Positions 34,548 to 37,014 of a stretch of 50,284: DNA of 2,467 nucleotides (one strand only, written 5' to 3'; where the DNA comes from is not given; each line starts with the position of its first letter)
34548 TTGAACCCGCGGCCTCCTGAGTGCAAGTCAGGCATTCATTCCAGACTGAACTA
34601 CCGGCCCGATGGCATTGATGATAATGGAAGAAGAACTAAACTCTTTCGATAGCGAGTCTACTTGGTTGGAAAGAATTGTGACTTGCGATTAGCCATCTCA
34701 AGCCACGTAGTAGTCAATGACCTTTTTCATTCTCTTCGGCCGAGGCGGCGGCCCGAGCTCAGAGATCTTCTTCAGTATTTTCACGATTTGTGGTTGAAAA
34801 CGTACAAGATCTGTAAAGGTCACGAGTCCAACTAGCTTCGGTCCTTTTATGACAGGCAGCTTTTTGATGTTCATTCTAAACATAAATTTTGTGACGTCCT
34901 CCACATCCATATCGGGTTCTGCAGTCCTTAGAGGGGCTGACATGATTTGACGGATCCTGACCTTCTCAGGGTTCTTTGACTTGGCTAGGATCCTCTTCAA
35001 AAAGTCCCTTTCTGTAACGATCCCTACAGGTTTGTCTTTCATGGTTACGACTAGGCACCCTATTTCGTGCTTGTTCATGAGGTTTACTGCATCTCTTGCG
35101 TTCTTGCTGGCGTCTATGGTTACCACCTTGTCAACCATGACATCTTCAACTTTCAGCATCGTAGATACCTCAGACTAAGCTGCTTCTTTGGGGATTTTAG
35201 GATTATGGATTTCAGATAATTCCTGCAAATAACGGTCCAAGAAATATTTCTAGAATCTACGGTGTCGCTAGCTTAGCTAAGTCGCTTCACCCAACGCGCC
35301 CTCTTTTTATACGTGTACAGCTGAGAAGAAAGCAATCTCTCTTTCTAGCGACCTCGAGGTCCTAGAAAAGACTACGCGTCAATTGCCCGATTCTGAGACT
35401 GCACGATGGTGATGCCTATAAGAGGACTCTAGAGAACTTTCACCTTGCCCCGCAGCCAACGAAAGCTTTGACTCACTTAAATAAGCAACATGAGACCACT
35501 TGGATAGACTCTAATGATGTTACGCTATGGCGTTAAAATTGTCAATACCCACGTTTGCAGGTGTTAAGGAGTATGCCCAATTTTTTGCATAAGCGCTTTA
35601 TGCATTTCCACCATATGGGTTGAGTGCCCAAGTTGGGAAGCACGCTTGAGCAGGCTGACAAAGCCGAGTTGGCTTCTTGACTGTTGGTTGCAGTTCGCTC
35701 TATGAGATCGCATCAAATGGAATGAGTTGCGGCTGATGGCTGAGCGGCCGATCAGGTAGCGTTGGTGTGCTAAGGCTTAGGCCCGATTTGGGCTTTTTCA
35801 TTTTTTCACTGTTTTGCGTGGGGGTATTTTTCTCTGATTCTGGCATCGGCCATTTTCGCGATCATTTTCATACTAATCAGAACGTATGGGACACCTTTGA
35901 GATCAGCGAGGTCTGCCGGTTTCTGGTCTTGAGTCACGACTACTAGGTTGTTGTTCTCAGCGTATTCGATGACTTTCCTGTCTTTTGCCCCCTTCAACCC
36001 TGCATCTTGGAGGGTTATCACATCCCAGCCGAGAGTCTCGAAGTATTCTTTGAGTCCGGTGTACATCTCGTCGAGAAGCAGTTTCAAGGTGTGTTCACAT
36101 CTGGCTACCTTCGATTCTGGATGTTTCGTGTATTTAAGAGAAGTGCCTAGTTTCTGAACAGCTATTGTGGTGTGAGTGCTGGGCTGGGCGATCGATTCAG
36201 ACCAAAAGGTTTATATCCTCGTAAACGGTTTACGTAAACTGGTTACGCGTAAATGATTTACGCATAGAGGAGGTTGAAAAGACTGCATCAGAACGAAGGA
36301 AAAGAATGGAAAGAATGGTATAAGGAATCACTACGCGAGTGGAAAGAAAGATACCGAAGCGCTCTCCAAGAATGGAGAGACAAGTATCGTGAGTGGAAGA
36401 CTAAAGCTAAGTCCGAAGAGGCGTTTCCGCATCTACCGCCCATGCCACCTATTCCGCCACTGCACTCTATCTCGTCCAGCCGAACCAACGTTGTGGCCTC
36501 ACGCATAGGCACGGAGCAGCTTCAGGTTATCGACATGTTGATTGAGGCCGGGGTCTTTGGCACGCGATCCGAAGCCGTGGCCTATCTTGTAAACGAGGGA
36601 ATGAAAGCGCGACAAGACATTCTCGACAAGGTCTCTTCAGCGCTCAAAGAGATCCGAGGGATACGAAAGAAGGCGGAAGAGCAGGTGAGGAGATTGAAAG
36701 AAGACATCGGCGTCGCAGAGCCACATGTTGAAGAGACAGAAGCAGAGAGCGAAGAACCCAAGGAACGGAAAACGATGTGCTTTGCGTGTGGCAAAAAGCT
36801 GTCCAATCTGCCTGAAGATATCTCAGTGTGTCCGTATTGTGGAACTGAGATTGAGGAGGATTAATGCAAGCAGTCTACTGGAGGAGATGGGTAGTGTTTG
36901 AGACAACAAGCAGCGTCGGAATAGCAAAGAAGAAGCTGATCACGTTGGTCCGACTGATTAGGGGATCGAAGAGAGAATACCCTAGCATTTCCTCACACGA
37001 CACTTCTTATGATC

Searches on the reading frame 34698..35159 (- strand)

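Call 91: search_protein_families(library=pfam, proteins=[window:34698-35159:-], max_evalue=0.01)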
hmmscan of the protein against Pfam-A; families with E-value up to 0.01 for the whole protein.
window:34698-35159:- (153 aa): 1 family
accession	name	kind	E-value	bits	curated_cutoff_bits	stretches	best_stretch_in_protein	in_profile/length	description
PF00571.33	CBS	-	9.3e-25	87.2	24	2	4-58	1-56/57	CBS domain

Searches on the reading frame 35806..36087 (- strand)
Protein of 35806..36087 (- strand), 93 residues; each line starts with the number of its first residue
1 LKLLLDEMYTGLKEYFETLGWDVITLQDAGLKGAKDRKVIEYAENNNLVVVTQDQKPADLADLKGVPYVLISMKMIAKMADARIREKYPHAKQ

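Call 91: search_protein_families(library=pfam, proteins=[window:35806-36087:-], max_evalue=0.01)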
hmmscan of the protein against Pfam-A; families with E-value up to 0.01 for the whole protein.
window:35806-36087:- (93 aa): 3 families
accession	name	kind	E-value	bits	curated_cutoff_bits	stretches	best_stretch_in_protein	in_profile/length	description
PF18480.7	DUF5615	-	1.1e-13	51.4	23.8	1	1-84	1-84/110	Domain of unknown function (DUF5615)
PF18478.7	PIN_10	-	7.1e-07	29.7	26.2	1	2-56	2-61/84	PIN like domain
PF01927.22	Mut7-C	-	0.00016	22.2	23.3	1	1-71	1-64/146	Mut7-C RNAse domain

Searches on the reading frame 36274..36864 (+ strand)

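Call 17: search_protein_families(library=pfam, proteins=[window:36274-36864:+], max_evalue=0.001)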
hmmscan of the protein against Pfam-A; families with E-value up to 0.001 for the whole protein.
window:36274-36864:+ (196 aa): 2 families
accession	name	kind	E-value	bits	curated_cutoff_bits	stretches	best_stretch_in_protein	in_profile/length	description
PF14446.12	Prok-RING_1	-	0.00015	22.1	29.1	1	165-191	3-28/54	Prokaryotic RING finger family 1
PF13248.11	Zn_ribbon_3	-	0.00022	21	27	0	185-193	18-26/26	zinc-ribbon domain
